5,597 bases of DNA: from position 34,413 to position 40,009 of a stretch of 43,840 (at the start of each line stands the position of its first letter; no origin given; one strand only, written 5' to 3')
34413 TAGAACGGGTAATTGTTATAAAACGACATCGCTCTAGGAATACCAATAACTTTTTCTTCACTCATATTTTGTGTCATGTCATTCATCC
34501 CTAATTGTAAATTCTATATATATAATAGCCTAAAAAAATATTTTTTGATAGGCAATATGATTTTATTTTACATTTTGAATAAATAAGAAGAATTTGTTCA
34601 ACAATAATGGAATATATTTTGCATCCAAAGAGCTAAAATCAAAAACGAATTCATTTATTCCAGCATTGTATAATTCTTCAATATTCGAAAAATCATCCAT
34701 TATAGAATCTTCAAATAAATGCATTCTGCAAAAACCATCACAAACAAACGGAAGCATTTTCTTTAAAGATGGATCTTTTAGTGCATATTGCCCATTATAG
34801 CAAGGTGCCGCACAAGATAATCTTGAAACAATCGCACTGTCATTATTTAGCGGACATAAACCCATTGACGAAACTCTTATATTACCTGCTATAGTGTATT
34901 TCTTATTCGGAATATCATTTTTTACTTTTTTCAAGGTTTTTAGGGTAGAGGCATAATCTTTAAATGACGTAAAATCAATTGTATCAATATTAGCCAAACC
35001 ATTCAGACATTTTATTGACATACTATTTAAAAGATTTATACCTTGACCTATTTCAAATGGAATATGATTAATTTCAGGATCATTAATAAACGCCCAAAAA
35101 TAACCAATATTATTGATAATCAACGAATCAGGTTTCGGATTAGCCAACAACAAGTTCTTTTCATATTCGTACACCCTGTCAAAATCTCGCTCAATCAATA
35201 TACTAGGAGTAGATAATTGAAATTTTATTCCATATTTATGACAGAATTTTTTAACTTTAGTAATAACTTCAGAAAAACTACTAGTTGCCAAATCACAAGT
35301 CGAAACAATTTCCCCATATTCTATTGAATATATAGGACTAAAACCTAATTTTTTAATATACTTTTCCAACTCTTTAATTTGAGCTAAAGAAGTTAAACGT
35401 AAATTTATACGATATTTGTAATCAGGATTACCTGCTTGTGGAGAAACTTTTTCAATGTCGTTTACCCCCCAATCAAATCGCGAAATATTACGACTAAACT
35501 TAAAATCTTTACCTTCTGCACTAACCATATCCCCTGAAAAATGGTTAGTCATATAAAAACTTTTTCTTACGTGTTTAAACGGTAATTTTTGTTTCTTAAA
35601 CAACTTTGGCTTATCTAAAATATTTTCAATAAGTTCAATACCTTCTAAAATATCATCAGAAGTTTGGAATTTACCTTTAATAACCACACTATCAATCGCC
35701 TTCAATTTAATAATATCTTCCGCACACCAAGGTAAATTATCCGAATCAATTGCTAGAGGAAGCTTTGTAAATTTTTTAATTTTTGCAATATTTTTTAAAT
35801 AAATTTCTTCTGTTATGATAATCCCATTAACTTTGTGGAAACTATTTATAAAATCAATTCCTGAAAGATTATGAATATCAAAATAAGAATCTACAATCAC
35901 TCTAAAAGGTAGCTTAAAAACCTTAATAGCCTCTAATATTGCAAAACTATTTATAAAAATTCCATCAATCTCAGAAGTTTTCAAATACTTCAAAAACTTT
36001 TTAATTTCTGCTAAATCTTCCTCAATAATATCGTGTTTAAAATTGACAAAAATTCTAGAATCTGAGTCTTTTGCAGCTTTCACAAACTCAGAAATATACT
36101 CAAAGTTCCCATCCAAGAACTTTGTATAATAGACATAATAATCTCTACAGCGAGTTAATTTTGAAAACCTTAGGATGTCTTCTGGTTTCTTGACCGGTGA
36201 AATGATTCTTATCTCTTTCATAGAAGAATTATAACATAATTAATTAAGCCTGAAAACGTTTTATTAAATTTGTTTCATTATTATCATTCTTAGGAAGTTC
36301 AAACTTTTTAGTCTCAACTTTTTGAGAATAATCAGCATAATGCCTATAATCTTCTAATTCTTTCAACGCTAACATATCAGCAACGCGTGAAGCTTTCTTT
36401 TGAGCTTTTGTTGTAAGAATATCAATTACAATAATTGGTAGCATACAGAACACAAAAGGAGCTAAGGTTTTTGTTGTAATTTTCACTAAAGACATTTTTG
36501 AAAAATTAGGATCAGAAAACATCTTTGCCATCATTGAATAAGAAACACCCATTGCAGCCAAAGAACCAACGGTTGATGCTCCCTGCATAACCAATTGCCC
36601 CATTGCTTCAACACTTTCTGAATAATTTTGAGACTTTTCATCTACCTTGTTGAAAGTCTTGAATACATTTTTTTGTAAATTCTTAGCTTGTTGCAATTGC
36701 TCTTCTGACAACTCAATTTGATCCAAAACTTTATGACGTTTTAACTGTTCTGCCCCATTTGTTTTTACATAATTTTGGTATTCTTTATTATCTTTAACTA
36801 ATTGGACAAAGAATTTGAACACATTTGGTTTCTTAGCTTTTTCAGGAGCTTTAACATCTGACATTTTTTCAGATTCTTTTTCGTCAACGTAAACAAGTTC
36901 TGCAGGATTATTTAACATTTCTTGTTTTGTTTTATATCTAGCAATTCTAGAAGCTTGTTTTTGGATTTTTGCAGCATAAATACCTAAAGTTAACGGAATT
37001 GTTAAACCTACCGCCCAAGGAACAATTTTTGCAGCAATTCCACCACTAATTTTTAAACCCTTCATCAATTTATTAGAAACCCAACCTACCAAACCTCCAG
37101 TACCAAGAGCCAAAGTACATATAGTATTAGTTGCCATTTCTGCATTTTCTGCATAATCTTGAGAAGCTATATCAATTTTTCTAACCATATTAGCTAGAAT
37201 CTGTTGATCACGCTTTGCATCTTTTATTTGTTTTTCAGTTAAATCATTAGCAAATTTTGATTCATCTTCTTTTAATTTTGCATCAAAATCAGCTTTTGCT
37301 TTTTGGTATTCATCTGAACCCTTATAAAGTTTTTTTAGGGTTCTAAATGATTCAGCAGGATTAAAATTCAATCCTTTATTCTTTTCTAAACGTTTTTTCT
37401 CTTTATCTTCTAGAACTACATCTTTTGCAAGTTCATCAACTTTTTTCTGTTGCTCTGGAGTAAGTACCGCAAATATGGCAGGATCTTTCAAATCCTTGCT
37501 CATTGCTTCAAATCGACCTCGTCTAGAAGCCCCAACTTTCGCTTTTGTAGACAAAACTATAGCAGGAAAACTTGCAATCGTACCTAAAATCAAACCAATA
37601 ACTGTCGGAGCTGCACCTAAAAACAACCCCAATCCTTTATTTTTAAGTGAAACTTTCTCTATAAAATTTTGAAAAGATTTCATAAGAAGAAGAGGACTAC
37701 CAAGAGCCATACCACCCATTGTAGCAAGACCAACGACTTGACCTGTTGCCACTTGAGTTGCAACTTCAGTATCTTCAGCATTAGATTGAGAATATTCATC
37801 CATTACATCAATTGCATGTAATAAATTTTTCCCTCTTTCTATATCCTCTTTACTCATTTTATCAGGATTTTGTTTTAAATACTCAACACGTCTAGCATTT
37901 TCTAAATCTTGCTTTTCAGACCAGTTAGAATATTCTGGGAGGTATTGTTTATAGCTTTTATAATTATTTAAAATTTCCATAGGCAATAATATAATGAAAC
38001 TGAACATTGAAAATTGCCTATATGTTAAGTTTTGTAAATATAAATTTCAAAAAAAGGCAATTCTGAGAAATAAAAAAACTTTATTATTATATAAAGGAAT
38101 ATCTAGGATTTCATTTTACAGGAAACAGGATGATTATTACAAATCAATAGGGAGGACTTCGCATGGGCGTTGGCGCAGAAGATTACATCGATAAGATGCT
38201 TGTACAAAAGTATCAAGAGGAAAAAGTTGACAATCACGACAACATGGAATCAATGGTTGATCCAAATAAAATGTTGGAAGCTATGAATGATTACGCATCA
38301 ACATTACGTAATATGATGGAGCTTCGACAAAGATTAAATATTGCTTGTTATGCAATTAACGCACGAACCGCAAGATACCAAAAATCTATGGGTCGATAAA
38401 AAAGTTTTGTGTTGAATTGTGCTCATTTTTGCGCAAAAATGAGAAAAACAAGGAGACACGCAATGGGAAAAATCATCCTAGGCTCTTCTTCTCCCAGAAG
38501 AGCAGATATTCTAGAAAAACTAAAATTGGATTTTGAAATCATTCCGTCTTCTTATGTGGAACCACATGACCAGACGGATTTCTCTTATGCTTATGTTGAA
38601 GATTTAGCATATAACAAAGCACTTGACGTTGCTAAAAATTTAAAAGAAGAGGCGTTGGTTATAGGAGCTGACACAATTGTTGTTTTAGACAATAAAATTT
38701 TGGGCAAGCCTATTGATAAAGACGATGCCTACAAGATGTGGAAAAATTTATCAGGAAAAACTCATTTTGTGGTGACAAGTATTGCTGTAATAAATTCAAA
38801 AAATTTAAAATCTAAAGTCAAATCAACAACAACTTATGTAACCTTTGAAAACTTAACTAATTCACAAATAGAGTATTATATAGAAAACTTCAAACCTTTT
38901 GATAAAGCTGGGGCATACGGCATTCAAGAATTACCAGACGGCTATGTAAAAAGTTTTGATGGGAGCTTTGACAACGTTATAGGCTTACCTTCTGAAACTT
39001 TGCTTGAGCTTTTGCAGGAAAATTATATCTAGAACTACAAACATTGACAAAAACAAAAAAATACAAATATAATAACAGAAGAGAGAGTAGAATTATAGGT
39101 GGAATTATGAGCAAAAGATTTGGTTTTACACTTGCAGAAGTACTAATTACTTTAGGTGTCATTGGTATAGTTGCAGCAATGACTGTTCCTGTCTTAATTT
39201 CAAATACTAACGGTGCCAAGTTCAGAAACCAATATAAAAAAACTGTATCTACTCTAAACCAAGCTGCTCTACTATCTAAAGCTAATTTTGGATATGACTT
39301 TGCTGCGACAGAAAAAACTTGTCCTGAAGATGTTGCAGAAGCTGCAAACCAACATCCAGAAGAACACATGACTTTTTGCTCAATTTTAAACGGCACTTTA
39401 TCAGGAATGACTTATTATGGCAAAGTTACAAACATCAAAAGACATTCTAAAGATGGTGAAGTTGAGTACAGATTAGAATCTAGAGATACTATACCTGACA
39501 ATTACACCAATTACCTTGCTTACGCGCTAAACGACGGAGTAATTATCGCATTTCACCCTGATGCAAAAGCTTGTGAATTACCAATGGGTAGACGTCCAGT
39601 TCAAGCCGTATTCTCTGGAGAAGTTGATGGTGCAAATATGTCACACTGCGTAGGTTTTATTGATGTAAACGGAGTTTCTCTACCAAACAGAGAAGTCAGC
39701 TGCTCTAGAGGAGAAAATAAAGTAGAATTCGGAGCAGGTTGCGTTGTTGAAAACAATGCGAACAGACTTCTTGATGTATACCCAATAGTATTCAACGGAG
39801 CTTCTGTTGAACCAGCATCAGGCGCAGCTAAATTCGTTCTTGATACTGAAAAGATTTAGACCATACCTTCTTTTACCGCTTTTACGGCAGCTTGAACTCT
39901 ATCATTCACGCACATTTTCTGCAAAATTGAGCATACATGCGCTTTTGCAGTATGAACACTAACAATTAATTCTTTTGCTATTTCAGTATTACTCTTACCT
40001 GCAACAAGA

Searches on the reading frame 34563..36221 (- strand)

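Call 10: search_protein_families(library=pfam, proteins=[window:34563-36221:-], max_evalue=0.001)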
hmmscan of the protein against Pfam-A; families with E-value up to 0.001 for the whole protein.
window:34563-36221:- (552 aa): 1 family
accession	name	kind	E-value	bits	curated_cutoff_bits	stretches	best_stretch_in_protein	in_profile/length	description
PF01136.24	Peptidase_U32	-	4e-09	36.5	22.4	1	71-155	2-85/233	Peptidase family U32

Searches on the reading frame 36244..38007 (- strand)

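Call 10: search_protein_families(library=pfam, proteins=[window:36244-38007:-], max_evalue=0.001)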
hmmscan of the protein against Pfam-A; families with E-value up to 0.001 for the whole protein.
window:36244-38007:- (587 aa): 0 families

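Call 54: search_protein_families(library=ncbifam, proteins=[window:36244-38007:-], max_evalue=0.1)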
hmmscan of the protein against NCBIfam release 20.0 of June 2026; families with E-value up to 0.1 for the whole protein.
window:36244-38007:- (587 aa): 2 families
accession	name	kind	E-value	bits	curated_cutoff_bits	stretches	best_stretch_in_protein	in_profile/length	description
NF003035.0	PRK03922.1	subfamily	0.0062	16.3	125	1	336-390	71-125/128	hypothetical protein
NF004326.0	PRK05720.1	subfamily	0.019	13.7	271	0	458-494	36-72/358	s-methyl-5-thioribose-1-phosphate isomerase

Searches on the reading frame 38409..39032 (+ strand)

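Call 11: search_protein_families(library=pfam, proteins=[window:38409-39032:+], max_evalue=0.001)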
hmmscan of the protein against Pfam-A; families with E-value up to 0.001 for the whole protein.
window:38409-39032:+ (207 aa): 1 family
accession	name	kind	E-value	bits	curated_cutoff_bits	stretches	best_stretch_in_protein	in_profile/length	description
PF02545.19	Maf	-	5e-57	193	27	1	21-204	1-186/187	Maf-like protein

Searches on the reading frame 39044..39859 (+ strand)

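Call 11: search_protein_families(library=pfam, proteins=[window:39044-39859:+], max_evalue=0.001)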
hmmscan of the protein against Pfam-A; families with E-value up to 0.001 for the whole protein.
window:39044-39859:+ (271 aa): 1 family
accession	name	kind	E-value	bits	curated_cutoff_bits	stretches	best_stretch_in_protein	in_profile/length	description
PF07963.17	N_methyl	-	1.5e-05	24.8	21.2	1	22-47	1-26/27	Prokaryotic N-terminal methylation motif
